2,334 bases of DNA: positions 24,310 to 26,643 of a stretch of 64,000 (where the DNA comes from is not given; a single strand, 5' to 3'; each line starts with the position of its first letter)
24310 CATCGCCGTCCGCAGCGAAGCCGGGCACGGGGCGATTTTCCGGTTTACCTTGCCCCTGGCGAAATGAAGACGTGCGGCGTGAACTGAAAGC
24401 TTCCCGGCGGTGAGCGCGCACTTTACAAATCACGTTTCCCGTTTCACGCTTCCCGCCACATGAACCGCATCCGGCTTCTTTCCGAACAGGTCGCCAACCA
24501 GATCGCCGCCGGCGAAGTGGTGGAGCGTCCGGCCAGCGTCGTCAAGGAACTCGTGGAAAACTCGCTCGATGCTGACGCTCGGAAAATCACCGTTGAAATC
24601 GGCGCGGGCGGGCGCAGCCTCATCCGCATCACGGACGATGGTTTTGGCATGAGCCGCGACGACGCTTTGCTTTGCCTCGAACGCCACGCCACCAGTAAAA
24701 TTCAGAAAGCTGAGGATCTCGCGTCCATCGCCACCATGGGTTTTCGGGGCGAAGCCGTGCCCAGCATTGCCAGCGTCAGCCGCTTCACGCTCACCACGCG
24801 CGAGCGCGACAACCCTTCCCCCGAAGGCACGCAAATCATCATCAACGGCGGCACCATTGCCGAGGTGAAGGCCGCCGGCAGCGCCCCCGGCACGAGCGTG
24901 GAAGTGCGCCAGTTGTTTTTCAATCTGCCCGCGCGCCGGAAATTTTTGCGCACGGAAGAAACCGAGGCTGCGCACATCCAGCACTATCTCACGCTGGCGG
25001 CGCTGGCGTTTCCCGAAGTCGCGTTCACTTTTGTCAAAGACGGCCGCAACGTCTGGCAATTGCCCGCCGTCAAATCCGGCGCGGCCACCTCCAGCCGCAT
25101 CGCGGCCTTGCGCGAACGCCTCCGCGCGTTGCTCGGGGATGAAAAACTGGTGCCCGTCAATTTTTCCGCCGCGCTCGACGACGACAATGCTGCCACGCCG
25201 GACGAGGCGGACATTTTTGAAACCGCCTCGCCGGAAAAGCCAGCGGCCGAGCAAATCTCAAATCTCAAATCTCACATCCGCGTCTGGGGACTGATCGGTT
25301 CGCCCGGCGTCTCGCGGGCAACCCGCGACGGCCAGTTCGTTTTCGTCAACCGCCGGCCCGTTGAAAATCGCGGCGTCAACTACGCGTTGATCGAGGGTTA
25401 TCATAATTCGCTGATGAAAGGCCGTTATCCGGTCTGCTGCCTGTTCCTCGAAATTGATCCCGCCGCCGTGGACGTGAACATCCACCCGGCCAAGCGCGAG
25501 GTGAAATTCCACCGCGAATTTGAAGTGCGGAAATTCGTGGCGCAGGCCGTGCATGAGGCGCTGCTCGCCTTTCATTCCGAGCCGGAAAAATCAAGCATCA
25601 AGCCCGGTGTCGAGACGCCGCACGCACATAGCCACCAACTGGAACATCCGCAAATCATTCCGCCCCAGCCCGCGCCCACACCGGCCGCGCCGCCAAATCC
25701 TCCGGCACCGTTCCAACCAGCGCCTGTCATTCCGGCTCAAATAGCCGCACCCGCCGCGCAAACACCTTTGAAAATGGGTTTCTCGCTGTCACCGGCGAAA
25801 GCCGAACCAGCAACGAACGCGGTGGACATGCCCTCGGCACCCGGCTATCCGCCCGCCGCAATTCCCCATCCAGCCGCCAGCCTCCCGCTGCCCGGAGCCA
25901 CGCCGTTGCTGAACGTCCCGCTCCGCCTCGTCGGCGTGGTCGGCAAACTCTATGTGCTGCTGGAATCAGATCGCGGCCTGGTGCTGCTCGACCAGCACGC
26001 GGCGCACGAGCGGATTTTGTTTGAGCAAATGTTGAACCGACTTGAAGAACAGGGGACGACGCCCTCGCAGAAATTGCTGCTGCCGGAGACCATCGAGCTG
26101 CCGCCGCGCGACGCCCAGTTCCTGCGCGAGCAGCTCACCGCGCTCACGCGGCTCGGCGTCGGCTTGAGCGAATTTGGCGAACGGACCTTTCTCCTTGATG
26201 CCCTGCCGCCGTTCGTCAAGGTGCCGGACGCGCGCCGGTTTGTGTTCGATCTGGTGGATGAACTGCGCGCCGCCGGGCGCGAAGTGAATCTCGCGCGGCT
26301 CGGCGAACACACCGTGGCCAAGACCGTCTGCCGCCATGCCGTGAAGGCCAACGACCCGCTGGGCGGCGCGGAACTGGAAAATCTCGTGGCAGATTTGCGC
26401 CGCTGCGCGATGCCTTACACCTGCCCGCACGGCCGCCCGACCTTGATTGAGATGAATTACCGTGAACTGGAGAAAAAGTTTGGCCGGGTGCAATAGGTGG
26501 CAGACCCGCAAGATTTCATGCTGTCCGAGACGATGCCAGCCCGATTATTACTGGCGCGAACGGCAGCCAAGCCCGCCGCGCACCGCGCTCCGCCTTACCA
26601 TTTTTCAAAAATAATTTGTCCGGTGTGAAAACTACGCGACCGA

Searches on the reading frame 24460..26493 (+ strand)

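Call 64: search_protein_families(library=pfam, proteins=[window:24460-26493:+], max_evalue=0.001)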
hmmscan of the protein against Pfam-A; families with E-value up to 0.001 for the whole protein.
window:24460-26493:+ (678 aa): 4 families
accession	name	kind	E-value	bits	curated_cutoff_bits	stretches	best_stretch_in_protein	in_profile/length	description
PF08676.16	MutL_C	-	3.7e-35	121.2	25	1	492-634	2-142/142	MutL C terminal dimerisation domain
PF01119.25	DNA_mis_repair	-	6e-35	119.9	26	1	265-368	15-118/119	DNA mismatch repair protein, C-terminal domain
PF13589.12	HATPase_c_3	-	2.6e-11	44.1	25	1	25-120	4-99/137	Histidine kinase-, DNA gyrase B-, and HSP90-like ATPase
PF02518.31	HATPase_c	-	2.9e-05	24.9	26.4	1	22-78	4-63/111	Histidine kinase-, DNA gyrase B-, and HSP90-like ATPase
